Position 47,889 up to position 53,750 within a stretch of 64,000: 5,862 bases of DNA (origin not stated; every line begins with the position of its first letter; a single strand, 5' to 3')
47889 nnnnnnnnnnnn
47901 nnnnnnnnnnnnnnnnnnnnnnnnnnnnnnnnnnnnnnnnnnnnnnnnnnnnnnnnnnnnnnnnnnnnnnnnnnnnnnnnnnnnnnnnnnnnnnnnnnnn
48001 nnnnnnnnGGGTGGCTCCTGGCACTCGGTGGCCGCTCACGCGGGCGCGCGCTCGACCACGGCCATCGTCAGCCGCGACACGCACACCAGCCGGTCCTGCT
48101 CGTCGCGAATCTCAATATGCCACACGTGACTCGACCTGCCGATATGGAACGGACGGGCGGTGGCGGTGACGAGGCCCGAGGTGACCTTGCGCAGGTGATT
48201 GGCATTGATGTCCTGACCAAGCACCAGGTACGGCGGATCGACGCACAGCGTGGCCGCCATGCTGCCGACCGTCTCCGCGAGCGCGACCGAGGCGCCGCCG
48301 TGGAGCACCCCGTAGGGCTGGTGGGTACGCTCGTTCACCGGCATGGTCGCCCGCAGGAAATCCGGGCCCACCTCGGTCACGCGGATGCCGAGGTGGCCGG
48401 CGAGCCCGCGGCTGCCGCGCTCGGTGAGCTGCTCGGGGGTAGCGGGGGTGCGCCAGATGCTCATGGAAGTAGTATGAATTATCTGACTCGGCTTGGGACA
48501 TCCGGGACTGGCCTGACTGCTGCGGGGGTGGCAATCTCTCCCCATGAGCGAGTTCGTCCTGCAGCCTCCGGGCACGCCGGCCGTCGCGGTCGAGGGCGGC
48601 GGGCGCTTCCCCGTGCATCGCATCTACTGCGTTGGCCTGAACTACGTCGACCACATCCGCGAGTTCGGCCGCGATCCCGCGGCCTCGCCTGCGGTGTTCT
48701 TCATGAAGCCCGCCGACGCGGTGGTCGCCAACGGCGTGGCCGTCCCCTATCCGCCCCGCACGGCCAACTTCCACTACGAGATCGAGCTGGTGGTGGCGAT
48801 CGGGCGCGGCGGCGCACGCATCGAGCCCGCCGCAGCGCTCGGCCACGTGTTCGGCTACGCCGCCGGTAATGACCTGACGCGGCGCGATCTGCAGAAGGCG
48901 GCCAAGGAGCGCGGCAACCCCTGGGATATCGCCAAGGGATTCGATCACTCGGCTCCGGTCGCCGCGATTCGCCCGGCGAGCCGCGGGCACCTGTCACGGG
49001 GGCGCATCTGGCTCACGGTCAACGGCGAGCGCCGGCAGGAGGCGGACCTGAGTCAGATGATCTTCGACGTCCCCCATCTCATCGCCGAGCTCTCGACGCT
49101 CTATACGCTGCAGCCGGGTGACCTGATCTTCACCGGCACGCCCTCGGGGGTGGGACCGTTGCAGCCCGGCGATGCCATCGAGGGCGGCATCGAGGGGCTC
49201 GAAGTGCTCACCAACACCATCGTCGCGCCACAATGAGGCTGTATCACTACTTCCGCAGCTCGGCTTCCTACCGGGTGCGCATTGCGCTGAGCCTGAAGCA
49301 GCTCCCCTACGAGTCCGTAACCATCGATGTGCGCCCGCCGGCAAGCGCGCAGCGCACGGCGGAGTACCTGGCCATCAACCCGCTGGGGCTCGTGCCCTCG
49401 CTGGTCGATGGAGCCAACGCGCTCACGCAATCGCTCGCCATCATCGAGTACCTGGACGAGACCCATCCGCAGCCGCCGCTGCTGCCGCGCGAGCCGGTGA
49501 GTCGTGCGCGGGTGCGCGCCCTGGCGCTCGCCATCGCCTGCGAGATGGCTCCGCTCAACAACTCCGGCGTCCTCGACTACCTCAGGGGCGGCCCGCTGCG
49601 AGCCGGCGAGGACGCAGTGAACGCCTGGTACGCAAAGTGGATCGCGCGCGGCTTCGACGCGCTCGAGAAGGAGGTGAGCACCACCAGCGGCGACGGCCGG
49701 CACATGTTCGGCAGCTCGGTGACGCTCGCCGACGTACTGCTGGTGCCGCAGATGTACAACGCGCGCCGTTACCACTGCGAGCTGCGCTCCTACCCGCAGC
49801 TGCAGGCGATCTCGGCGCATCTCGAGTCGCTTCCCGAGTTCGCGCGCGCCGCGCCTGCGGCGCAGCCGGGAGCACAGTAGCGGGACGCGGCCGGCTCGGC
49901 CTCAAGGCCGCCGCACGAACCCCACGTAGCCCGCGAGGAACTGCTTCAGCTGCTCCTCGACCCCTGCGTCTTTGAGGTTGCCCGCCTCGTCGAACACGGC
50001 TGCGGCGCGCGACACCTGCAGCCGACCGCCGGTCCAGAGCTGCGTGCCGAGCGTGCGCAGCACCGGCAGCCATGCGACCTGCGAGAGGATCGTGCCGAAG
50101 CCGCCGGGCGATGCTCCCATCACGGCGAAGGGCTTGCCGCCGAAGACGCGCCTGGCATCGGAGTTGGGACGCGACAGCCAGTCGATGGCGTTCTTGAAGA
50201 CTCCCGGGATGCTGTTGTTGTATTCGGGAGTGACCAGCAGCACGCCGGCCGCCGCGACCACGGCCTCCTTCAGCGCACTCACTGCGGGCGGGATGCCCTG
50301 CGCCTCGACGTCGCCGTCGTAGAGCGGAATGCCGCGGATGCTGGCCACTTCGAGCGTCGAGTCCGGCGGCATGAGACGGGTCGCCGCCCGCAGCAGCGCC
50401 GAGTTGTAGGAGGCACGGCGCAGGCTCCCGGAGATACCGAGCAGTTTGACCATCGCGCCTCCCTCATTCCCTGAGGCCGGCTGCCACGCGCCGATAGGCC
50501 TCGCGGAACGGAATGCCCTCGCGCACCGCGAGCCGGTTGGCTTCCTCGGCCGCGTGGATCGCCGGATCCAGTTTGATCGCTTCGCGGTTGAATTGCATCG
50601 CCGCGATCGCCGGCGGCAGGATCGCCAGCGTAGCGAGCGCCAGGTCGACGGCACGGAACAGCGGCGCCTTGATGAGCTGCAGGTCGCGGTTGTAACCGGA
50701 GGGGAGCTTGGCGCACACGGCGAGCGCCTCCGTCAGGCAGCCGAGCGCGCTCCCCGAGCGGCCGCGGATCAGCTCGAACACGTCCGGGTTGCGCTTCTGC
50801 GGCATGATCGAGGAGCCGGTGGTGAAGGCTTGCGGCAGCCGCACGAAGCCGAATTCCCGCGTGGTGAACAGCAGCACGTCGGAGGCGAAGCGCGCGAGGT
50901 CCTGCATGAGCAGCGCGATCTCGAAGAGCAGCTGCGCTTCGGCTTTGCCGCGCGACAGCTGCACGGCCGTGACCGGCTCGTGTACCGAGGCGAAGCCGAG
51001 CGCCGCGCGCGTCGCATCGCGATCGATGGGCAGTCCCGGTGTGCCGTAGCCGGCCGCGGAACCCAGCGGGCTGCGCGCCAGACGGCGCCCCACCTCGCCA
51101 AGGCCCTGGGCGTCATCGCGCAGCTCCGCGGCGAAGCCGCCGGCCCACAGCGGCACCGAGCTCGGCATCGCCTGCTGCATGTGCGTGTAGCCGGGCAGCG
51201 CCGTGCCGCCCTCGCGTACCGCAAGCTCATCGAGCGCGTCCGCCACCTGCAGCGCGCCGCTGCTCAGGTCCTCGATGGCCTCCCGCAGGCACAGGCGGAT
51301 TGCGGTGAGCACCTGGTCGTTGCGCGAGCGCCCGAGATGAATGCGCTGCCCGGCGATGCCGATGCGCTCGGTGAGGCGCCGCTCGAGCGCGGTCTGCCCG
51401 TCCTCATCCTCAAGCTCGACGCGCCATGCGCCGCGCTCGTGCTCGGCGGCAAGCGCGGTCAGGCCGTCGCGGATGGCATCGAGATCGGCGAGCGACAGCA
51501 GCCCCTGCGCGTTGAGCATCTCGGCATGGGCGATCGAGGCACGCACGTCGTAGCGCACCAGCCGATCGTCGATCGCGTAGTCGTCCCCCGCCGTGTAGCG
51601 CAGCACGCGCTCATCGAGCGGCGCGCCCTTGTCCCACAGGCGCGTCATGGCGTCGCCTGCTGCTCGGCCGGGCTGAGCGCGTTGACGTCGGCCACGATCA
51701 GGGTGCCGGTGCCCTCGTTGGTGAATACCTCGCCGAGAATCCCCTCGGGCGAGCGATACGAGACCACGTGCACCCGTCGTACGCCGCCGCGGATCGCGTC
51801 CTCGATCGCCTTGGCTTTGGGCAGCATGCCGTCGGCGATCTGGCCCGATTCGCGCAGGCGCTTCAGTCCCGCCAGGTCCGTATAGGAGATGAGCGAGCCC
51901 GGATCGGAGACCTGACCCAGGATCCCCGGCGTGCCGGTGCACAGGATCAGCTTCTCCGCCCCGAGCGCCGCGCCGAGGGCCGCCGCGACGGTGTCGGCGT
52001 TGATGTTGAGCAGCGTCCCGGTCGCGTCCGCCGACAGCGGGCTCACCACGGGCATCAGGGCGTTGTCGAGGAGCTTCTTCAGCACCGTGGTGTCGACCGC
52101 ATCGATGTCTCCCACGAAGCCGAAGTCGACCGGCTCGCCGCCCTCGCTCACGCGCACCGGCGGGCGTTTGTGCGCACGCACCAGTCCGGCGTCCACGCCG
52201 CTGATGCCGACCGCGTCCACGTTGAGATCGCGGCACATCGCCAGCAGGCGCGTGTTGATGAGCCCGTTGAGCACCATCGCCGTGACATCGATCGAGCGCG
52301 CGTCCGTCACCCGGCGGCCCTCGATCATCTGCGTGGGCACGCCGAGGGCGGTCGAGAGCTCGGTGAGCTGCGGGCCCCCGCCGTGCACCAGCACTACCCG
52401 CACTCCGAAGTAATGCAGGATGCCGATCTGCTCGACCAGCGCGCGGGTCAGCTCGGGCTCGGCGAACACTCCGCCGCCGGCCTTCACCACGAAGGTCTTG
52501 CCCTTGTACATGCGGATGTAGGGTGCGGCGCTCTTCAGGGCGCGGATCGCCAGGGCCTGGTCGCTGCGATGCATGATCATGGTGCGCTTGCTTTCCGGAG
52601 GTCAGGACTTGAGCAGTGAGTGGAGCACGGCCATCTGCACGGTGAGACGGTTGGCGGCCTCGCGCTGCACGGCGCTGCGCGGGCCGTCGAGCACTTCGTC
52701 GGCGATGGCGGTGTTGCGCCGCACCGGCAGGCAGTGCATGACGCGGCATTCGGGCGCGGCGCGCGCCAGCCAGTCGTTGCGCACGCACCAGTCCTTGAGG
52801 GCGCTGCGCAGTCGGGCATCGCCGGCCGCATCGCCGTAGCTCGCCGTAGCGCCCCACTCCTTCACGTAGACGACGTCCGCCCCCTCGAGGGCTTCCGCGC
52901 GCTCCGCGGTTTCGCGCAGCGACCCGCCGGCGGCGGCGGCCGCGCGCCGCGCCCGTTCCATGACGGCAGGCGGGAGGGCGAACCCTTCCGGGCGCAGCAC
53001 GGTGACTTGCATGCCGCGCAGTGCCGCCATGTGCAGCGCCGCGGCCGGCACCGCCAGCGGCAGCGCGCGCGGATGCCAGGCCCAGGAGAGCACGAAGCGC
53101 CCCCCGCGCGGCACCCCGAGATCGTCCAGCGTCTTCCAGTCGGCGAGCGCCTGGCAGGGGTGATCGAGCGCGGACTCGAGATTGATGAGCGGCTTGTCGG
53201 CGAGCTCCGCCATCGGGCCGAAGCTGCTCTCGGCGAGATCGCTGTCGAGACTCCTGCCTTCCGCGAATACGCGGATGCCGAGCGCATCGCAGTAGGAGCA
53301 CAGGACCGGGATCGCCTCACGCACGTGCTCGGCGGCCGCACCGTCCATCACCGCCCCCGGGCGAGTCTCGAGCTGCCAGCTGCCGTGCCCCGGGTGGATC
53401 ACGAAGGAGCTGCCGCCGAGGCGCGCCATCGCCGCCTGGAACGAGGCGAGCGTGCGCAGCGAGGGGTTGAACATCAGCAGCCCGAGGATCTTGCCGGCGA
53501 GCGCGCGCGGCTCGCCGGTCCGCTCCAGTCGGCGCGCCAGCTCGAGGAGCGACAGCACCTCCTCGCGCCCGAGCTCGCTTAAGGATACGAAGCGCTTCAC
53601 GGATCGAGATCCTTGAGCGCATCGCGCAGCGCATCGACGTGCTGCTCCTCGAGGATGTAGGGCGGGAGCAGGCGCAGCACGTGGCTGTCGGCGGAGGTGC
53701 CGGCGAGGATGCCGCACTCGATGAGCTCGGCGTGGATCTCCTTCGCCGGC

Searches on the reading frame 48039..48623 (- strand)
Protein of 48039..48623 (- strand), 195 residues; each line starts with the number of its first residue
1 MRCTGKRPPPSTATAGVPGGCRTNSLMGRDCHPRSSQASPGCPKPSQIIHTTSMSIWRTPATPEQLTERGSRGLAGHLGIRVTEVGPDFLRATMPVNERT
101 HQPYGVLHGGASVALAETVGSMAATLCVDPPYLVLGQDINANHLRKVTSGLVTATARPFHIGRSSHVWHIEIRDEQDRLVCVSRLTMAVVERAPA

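Call 65: search_protein_families(library=pfam, proteins=[window:48039-48623:-], max_evalue=0.00001)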
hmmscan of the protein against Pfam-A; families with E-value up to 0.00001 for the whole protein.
window:48039-48623:- (195 aa): 2 families
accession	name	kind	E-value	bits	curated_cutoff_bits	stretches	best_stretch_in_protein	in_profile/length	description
PF03061.28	4HBT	-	1.9e-20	73.3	20.6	1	104-181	1-79/79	Thioesterase superfamily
PF14539.12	DUF4442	-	3.1e-09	37.5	25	1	78-189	19-132/132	Domain of unknown function (DUF4442)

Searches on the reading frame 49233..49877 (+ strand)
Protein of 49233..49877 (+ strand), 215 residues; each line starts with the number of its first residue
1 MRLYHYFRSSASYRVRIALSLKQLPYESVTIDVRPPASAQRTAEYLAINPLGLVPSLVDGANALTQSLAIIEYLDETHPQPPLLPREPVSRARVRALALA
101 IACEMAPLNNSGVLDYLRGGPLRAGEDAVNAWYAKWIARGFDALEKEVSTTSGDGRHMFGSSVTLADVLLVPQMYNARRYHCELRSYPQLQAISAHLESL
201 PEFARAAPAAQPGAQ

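Call 14: search_protein_families(library=ncbifam, proteins=[window:49233-49877:+], max_evalue=0.00001)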
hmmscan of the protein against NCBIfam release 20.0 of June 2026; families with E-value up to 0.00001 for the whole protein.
window:49233-49877:+ (215 aa): 6 families
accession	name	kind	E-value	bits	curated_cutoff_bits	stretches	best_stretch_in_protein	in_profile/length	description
TIGR01262.1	maiA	equivalog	3.4e-74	249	171.05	1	3-213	2-209/211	maleylacetoacetate isomerase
NF007016.1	PRK09481.1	equivalog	3.2e-14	52.8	314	1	3-102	13-107/209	stringent starvation protein SspA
NF050814.1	FtsZBindFzlA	equivalog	1e-13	51.6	300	1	2-98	6-101/228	FtsZ-binding protein FzlA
NF011693.0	PRK15113.1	equivalog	2.6e-11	43.6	150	1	7-110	14-118/214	glutathione transferase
NF007682.0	PRK10357.1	equivalog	1.1e-08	34.9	181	1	11-206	11-197/202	glutathione S-transferase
NF007831.0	PRK10542.1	equivalog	1.3e-07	31.4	198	1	6-92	5-92/201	glutathione transferase GstA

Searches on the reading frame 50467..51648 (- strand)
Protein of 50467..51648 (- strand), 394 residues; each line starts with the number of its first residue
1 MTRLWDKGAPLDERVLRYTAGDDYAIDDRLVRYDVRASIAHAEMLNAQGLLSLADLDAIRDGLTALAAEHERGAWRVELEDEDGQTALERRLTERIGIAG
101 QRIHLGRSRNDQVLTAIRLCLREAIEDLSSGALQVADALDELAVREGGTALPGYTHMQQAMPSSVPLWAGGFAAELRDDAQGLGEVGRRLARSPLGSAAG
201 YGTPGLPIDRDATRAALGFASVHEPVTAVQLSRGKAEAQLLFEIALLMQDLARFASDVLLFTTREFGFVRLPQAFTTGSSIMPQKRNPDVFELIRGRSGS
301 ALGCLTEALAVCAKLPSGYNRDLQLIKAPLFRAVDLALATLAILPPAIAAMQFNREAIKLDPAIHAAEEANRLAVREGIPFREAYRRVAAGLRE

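Call 14: search_protein_families(library=ncbifam, proteins=[window:50467-51648:-], max_evalue=0.00001)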
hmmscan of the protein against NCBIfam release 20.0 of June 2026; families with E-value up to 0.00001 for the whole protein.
window:50467-51648:- (394 aa): 15 families
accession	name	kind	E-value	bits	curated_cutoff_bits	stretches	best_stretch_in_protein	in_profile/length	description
TIGR00838.1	argH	equivalog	1.6e-92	310.9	279.5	1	13-388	12-386/455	argininosuccinate lyase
NF008964.0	PRK12308.1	equivalog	4.7e-61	206.9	657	1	22-389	21-389/624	argininosuccinate lyase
NF002563.0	PRK02186.1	subfamily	3.9e-46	157.7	625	1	25-393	430-802/890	argininosuccinate lyase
NF005000.0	PRK06389.1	equivalog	2.3e-40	139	388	1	10-393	11-384/434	argininosuccinate lyase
NF052535.1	CoM_syn_XcbC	exception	7.6e-33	114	575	1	36-390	41-392/495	2-phosphosulfolactate phosphatase XcbC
NF005218.0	PRK06705.1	equivalog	2e-28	99.4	883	1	102-386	109-395/502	argininosuccinate lyase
TIGR02426.1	protocat_pcaB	equivalog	8.9e-22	77.4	355.75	1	82-297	69-284/338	3-carboxy-cis,cis-muconate cycloisomerase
TIGR00928.1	purB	equivalog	8.9e-20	70.9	326.2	1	86-324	74-310/436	adenylosuccinate lyase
NF006500.1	PRK08937.2-4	subfamily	3e-15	55.9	626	1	99-295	97-293/448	adenylosuccinate lyase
NF006554.0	PRK09053.1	equivalog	8e-15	54.6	595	1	88-288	88-288/453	3-carboxy-cis,cis-muconate cycloisomerase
NF004631.0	PRK05975.1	equivalog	4.7e-13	48.8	371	1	87-290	85-284/352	3-carboxy-cis,cis-muconate cycloisomerase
NF052556.1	NtrsucLyaStm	equivalog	3.3e-12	46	650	1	88-297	97-316/466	nitrosuccinate lyase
NF008909.0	PRK12273.1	subfamily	2e-10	40.1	510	1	103-295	137-336/474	aspartate ammonia-lyase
NF052536.2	CoM_syn_XcbD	exception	1.2e-08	34.2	600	1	100-294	98-292/443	3-sulfopropionylcysteine synthase XcbD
NF006764.0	PRK09285.1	equivalog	1.5e-07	30.2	446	1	99-324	113-338/456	adenylosuccinate lyase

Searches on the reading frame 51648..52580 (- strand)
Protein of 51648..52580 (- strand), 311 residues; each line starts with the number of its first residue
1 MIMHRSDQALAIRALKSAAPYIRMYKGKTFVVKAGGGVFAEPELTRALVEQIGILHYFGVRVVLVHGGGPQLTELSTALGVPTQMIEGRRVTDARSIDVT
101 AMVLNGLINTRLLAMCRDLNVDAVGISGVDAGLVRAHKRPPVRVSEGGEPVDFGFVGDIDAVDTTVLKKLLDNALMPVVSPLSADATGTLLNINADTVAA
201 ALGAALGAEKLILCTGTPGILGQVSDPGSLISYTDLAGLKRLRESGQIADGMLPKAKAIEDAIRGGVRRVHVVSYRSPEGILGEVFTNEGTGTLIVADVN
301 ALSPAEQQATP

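Call 14: search_protein_families(library=ncbifam, proteins=[window:51648-52580:-], max_evalue=0.00001)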
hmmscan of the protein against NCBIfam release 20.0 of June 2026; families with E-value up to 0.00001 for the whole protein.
window:51648-52580:- (311 aa): 9 families
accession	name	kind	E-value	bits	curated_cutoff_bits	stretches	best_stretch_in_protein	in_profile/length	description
TIGR00761.1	argB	equivalog_domain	1.1e-61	208.3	151.3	1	29-272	1-231/231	acetylglutamate kinase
NF003641.0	PRK05279.1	equivalog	7e-46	157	344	1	7-298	5-292/441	amino-acid N-acetyltransferase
TIGR01890.1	N-Ac-Glu-synth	equivalog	7.1e-45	153.7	202.85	1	13-297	3-279/429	amino-acid N-acetyltransferase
NF010659.0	PRK14058.1-1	equivalog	1.2e-41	142.7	223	1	30-294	2-265/267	[LysW]-aminoadipate kinase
NF003387.0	PRK04531.1-2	equivalog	5.3e-35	120.7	426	1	26-295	35-286/441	acetylglutamate kinase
NF010661.0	PRK14058.1-3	equivalog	4.3e-32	111.3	251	1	29-297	2-272/283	acetylglutamate/acetylaminoadipate kinase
NF010662.0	PRK14058.1-4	equivalog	3.2e-31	108.5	194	1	30-295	2-261/264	[LysW]-aminoadipate/[LysW]-glutamate kinase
NF003386.0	PRK04531.1-1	equivalog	2.2e-21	76.3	417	1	30-296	44-292/442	acetylglutamate kinase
NF010660.0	PRK14058.1-2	equivalog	7e-12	45.7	241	1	31-271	3-238/249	[LysW]-aminoadipate/[LysW]-glutamate kinase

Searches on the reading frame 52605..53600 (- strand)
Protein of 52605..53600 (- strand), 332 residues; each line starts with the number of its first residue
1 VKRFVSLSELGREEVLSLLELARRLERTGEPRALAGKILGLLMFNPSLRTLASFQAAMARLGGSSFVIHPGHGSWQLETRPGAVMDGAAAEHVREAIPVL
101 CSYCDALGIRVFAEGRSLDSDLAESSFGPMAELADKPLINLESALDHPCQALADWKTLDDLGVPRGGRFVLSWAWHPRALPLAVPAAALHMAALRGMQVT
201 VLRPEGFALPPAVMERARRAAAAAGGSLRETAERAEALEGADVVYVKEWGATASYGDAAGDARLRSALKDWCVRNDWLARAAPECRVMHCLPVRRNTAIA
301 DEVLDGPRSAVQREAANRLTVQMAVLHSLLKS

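Call 14: search_protein_families(library=ncbifam, proteins=[window:52605-53600:-], max_evalue=0.00001)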
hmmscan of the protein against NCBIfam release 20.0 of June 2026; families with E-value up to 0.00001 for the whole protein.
window:52605-53600:- (332 aa): 16 families
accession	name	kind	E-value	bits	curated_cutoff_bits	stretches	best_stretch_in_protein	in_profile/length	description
NF003384.0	PRK04523.1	equivalog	2.7e-101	339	288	1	1-331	3-334/336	N-acetylornithine carbamoyltransferase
NF001986.0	PRK00779.1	subfamily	2e-48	165.1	306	1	1-331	5-305/307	ornithine carbamoyltransferase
TIGR00658.1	orni_carb_tr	equivalog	8.6e-42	143.3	280.85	1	3-330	2-303/304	ornithine carbamoyltransferase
NF011380.0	PRK14805.1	equivalog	2.3e-39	135.3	421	1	1-331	1-301/302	ornithine carbamoyltransferase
TIGR04384.1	putr_carbamoyl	exception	1.6e-36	126.1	500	1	4-329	2-306/330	putrescine carbamoyltransferase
TIGR00670.1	asp_carb_tr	equivalog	3.2e-24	85.6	236.95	1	3-330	2-303/304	aspartate carbamoyltransferase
NF005538.0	PRK07200.1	equivalog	7.3e-23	81.2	453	1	88-251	100-274/396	knotted carbamoyltransferase YgeW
NF002032.1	PRK00856.1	equivalog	3.2e-22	79.1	263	1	3-329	2-296/297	aspartate carbamoyltransferase catalytic subunit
TIGR03316.1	ygeW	equivalog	1.3e-21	77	500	1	89-292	98-329/391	knotted carbamoyltransferase YgeW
NF003286.0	PRK04284.1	subfamily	1.6e-15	57.1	515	1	2-304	7-289/332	ornithine carbamoyltransferase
NF008853.0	PRK11891.1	equivalog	1.6e-14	53.3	560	1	21-330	115-398/430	aspartate carbamoyltransferase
NF011379.0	PRK14804.1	equivalog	7.9e-14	51.5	373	1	135-331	119-310/311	ornithine carbamoyltransferase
NF006046.0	PRK08192.1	equivalog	3.6e-10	39.6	512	1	5-326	10-313/339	aspartate carbamoyltransferase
NF009213.0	PRK12562.1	subfamily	1.5e-09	37.7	559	1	2-294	7-278/334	ornithine carbamoyltransferase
NF010387.0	PRK13814.1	equivalog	2.1e-07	30.2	660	0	276-330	249-303/310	aspartate carbamoyltransferase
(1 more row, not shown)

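Call 38: search_solved_structures(query=window:52605-53600:-, max_evalue=1e-20, show_alignments=4)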
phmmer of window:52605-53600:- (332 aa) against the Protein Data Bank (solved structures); distinct sequences matched with E-value up to 1e-20: 25.
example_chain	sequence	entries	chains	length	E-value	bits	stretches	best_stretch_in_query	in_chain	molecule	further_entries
3l02_A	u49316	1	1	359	1.7e-57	198.4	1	1-330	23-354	N-acetylornithine carbamoyltransferase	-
3m4n_A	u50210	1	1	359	1.7e-57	198.4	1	1-330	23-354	N-acetylornithine carbamoyltransferase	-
3l05_A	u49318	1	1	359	4.5e-57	197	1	1-330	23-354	N-acetylornithine carbamoyltransferase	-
3l06_A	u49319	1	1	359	6.2e-57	196.6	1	1-330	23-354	N-acetylornithine carbamoyltransferase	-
3kzc_A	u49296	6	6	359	8.6e-57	196.1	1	1-330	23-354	N-acetylornithine carbamoyltransferase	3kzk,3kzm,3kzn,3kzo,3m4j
3m5c_A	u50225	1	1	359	8.6e-57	196.1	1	1-330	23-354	N-acetylornithine carbamoyltransferase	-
3m5d_A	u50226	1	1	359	8.6e-57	196.1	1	1-330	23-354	N-acetylornithine carbamoyltransferase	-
3l04_A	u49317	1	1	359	8.6e-57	196.1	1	1-330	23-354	N-acetylornithine carbamoyltransferase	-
1js1_X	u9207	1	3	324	1.9e-49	172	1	34-331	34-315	Transcarbamylase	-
2g7m_X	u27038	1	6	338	2.1e-49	171.8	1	34-331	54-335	putative ornithine carbamoyltransferase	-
2fg6_X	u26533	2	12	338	2.1e-49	171.8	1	34-331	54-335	putative ornithine carbamoyltransferase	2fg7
3gd5_A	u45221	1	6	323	2.8e-34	122.2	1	4-330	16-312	Ornithine carbamoyltransferase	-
1a1s_A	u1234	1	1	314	1.4e-33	119.8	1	6-327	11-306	ORNITHINE CARBAMOYLTRANSFERASE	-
1pvv_A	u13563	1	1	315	1.5e-33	119.8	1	6-327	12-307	Ornithine carbamoyltransferase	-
2i6u_A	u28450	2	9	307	8.7e-29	104.1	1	4-330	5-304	Ornithine carbamoyltransferase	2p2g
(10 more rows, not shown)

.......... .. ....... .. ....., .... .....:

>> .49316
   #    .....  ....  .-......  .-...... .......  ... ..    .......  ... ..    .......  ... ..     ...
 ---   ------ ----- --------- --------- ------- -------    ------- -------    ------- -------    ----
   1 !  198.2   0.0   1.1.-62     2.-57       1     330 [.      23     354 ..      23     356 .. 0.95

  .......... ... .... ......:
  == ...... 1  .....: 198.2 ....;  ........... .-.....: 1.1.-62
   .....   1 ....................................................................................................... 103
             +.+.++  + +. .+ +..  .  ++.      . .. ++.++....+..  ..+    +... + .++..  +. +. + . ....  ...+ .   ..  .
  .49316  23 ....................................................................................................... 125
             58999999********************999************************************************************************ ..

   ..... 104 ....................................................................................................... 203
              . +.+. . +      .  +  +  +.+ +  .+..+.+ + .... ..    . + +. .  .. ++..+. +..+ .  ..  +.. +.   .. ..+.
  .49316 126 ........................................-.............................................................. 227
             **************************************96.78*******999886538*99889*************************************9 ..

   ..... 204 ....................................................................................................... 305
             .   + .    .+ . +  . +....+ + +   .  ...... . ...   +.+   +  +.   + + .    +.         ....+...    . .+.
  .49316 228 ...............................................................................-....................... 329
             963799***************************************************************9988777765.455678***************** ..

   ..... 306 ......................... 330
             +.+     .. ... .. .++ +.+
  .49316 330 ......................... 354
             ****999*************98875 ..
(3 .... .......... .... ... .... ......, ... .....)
